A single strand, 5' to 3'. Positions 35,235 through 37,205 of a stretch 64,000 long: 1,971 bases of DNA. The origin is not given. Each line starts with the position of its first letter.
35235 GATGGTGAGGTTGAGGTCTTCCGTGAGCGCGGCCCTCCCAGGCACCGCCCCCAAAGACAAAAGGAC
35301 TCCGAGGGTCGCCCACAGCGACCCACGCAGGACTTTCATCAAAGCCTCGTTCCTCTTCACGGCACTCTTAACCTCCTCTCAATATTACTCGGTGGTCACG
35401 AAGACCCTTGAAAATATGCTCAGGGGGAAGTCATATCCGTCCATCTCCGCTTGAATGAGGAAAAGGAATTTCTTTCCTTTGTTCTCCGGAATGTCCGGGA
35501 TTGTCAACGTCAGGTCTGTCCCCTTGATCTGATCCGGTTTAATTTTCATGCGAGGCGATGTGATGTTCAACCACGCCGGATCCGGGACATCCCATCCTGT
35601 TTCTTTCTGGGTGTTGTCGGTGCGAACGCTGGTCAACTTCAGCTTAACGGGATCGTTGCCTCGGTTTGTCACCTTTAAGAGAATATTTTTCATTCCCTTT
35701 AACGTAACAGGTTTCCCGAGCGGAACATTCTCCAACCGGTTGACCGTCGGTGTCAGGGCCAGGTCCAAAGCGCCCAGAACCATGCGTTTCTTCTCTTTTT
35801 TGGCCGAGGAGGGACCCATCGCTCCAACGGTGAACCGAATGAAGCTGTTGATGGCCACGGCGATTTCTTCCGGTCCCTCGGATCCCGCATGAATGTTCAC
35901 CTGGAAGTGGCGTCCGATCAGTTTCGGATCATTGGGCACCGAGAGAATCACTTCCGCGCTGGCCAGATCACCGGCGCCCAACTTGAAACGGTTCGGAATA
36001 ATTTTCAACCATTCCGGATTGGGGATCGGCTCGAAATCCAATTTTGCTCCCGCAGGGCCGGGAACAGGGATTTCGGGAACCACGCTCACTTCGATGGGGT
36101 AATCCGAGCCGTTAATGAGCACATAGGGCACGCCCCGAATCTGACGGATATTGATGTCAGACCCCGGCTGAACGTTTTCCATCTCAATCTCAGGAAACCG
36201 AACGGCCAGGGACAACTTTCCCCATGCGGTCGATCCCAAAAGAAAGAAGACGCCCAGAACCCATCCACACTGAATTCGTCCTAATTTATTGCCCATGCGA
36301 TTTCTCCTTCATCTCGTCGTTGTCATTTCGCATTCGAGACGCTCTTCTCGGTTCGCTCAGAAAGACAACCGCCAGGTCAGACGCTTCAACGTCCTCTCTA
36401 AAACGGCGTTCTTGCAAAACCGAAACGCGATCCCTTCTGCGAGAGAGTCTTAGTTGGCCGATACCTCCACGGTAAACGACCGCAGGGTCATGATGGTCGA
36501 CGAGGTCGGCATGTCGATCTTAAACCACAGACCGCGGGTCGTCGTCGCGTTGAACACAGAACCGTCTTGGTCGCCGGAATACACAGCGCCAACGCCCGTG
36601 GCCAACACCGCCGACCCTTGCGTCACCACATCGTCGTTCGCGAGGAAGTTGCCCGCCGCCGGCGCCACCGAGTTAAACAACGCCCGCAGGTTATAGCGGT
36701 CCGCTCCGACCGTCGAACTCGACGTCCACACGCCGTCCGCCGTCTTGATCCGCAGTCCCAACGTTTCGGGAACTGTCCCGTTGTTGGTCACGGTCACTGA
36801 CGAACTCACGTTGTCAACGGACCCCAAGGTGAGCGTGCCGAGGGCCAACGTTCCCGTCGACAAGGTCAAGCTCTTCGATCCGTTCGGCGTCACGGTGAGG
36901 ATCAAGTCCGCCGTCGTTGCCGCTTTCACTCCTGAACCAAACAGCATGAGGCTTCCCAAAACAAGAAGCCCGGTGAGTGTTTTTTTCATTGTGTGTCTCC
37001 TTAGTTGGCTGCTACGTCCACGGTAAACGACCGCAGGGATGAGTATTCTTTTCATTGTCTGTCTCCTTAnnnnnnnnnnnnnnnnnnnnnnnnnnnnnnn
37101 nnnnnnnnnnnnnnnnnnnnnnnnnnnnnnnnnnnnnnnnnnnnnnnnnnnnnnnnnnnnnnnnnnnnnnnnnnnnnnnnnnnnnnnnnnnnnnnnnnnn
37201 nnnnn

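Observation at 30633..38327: Same-strand locus that looks like an uncharacterised cell-surface fibre or coat assembly module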

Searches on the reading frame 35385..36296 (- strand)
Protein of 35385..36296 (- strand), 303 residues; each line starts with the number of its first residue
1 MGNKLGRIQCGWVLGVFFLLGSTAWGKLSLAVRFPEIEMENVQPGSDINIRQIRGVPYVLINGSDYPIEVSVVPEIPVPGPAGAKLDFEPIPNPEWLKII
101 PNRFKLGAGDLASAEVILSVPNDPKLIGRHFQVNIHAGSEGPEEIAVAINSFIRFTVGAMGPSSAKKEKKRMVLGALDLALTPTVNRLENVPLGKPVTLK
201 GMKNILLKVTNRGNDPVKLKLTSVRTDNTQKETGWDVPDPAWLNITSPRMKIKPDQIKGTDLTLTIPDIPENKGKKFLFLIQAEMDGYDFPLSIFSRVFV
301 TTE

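Call 3: search_protein_families(library=pfam, max_evalue=0.1, proteins=[window:35385-36296:-])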
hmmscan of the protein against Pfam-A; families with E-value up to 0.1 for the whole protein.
window:35385-36296:- (303 aa): 1 family
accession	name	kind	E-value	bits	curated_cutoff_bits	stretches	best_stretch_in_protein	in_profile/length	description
PF06280.18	fn3_5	-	0.0033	18.6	27.6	0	204-268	11-82/112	Fn3-like domain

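Call 4: search_protein_families(library=ncbifam, max_evalue=0.1, proteins=[window:35385-36296:-])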
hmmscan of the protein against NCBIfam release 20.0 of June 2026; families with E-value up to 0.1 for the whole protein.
window:35385-36296:- (303 aa): 1 family
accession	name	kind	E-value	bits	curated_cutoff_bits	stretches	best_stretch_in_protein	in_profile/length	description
NF041740.1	choice_anch_T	equivalog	0.037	13.2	70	0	201-240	161-199/259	choice-of-anchor T family protein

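Call 24: find_homologous_proteins(query=window:35385-36296:-, max_evalue=0.001)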
Query window:35385-36296:- (303 aa): 27 proteins with E <= 0.001 among 1642 candidates.
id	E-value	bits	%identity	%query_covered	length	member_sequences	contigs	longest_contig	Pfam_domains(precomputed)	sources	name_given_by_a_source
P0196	1.9e-199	679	100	100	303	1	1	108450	-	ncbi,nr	ncbi:MAG: hypothetical protein IPN90_07680 [Elusimicrobia bacterium]|nr:hypothetical protein [Elusim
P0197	7.7e-163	559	81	100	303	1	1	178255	-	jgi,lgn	jgi:hypothetical protein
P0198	3.3e-162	557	79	100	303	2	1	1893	-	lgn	-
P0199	1.5e-160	552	81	100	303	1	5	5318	-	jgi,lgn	jgi:hypothetical protein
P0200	4.0e-160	550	81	100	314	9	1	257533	-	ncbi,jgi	jgi:hypothetical protein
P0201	5.9e-158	543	78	100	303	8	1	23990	-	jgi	jgi:hypothetical protein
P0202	5.7e-157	540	78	100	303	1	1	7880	-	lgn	-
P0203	4.8e-153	527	77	100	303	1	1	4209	-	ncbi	-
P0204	1.6e-152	525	77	100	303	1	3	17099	-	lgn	-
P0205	5.1e-136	471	69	96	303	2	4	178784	-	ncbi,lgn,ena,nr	ncbi:MAG: hypothetical protein JNK54_01160 [Elusimicrobia bacterium]|nr:hypothetical protein [Elusim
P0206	6.6e-132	458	67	100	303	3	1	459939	-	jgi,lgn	jgi:hypothetical protein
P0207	1.7e-119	417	61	100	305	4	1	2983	-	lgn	-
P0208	6.6e-117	408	60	100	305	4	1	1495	-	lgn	-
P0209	4.4e-116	406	60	97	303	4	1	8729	-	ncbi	-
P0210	2.7e-115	403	59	99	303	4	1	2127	-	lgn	-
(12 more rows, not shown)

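Call 31: predict_structure(alignment_id=A3)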
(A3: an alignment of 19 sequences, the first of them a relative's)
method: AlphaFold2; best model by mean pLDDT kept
length: 303 residues; sequences in the alignment: 19
mean_pLDDT: 82.8   pTM: 0.51
mean pLDDT of the five models: 82.8, 81.2, 80.5, 79.8, 78.3
residues with pLDDT >= 90: 107; 70-90: 148; 50-70: 38; < 50: 10
segments of 3 or more residues with pLDDT < 50: 1-3, 20-25
pLDDT, mean of each block of 10 residues (from residue 1): 49 53 57 86 91 84 87 86 82 92 90 93 91 89 69 90 76 73 88 88 85 87 81 85 90 90 91 91 81 87 90
secondary structure, 60 per line:
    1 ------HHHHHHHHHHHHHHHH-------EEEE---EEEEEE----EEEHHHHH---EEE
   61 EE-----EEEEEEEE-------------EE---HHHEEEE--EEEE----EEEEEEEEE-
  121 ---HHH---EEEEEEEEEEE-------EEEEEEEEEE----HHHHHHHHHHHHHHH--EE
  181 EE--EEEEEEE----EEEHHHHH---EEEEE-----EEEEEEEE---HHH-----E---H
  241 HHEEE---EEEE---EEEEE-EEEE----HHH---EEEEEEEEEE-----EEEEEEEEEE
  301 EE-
elements in order: H7-22 E30-33 E37-42 E47-49 H50-54 E58-62 E68-75 E97-100 E103-106 E111-119 E130-140 E148-157 H162-176 E179-182 E185-191 E196-198 H199-203 E207-211 E217-224 E243-245 E249-252 E256-260 E262-265 E276-285 E291-302

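Call 35: fold_search(model_id=the predicted structure, library=pdb)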
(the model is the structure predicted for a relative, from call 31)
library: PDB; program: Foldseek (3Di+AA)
matches with E <= 10: 1589; with E <= 0.001: 475
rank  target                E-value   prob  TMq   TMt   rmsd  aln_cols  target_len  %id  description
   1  9ijj_h                8.3e-13  1.00  0.30  0.07  14.6       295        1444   13  In situ structure of the central apparatus in mouse sperm axoneme. (released 2025-06-04)
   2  7sqc_F0               1.0e-12  1.00  0.30  0.29  13.9       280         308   11  Ciliary C1 central pair apparatus isolated from Chlamydomonas reinhardtii (released 2022-04-13)
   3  9ijj_C                2.1e-12  1.00  0.30  0.10  13.3       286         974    8  In situ structure of the central apparatus in mouse sperm axoneme. (released 2025-06-04)
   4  7sqc_2B               7.8e-12  1.00  0.30  0.12  14.7       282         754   11  Ciliary C1 central pair apparatus isolated from Chlamydomonas reinhardtii (released 2022-04-13)
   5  7som_D                9.6e-12  1.00  0.30  0.07  14.0       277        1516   13  Ciliary C2 central pair apparatus isolated from Chlamydomonas reinhardtii (released 2022-04-13)
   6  7sqc_O0               1.0e-11  1.00  0.29  0.09  14.8       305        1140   10  Ciliary C1 central pair apparatus isolated from Chlamydomonas reinhardtii (released 2022-04-13)
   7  7sqc_F1               2.0e-11  1.00  0.30  0.19  13.9       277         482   10  Ciliary C1 central pair apparatus isolated from Chlamydomonas reinhardtii (released 2022-04-13)
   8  7sqc_2A               2.5e-11  1.00  0.29  0.12  14.8       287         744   11  Ciliary C1 central pair apparatus isolated from Chlamydomonas reinhardtii (released 2022-04-13)
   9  9ijj_P                3.4e-11  1.00  0.29  0.16  16.0       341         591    9  In situ structure of the central apparatus in mouse sperm axoneme. (released 2025-06-04)
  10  9ijj_O                7.0e-11  1.00  0.31  0.08  15.0       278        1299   10  In situ structure of the central apparatus in mouse sperm axoneme. (released 2025-06-04)
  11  9ijj_4H               1.4e-10  1.00  0.29  0.03  16.8       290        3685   10  In situ structure of the central apparatus in mouse sperm axoneme. (released 2025-06-04)
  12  7ptb                  1.7e-10  1.00  0.30  0.28  10.0       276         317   12  Crystal structure of the SPD-2 domain of human CEP192 (released 2022-04-06)
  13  9ijj_4I               3.0e-10  1.00  0.29  0.03  17.4       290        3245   12  In situ structure of the central apparatus in mouse sperm axoneme. (released 2025-06-04)
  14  7sqc_T0               4.3e-10  1.00  0.29  0.17  15.1       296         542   10  Ciliary C1 central pair apparatus isolated from Chlamydomonas reinhardtii (released 2022-04-13)
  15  7sqc_T2               5.6e-10  1.00  0.29  0.17  15.0       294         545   10  Ciliary C1 central pair apparatus isolated from Chlamydomonas reinhardtii (released 2022-04-13)
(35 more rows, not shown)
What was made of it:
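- On Chaperone-usher pilus systems: FimC, CfaA, Caf1M, CupB2, SafB and CsuC match at E about 1e-7, but ASH-domain ciliary proteins match better (call 35).
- Closest known: Chaperone-usher pili. Same: A dedicated two-Ig-domain periplasmic partner encoded next to the subunit, whose model matches FimC, Caf1M, CsuC and related chaperones (call 35).
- Hits include HYDIN-type ASH proteins at E 1e-12, and FimC, CfaA, Caf1M, CupB2, SafB and CsuC at E about 1e-7 (call 35).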

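Call 52: search_solved_structures(query=A3, max_evalue=10)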
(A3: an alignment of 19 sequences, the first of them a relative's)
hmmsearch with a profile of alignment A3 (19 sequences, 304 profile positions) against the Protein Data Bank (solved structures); distinct sequences matched with E-value up to 10: 6.
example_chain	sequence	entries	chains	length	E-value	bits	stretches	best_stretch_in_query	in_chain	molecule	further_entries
7jrg_E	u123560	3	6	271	0.38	12.9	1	19-107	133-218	Cytochrome b-c1 complex subunit Rieske, mitochondrial | UCR1 (Rieske iron-sulfur protein subunit)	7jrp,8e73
8zno_E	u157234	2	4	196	0.42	12.7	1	19-107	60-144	Cytochrome b-c1 complex subunit Rieske, mitochondrial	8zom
1be3_E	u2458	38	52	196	1.1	11.4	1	15-114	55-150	CYTOCHROME BC1 COMPLEX | UBIQUINOL-CYTOCHROME C REDUCTASE IRON-SULFUR SUBUNIT | UBIQUINOL-CYTOCHROME C REDUCTASE IRON-SULFUR SUBUNIT, MITOCHONDRIAL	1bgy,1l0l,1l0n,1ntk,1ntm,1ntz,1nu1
5j4z_AE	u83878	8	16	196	1.1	11.4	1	15-114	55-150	Cytochrome b-c1 complex subunit Rieske, mitochondrial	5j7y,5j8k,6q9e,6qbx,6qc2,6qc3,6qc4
1bcc_E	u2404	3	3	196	1.2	11.3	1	18-114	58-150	UBIQUINOL CYTOCHROME C OXIDOREDUCTASE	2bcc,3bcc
8iog_C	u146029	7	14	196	1.5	11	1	19-114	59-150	Cytochrome b-c1 complex subunit Rieske, mitochondrial | Rieske domain-containing protein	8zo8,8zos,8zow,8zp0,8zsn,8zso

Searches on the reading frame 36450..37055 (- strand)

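Call 3: search_protein_families(library=pfam, max_evalue=0.1, proteins=[window:36450-37055:-])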
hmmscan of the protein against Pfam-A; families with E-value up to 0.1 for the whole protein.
window:36450-37055:- (201 aa): 0 families

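Call 4: search_protein_families(library=ncbifam, max_evalue=0.1, proteins=[window:36450-37055:-])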
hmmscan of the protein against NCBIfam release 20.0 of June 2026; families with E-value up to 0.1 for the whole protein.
window:36450-37055:- (201 aa): 1 family
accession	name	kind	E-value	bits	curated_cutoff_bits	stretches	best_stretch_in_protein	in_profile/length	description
NF012200.0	choice_anch_D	domain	0.026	15.1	45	1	55-106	9-59/108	choice-of-anchor D domain-containing protein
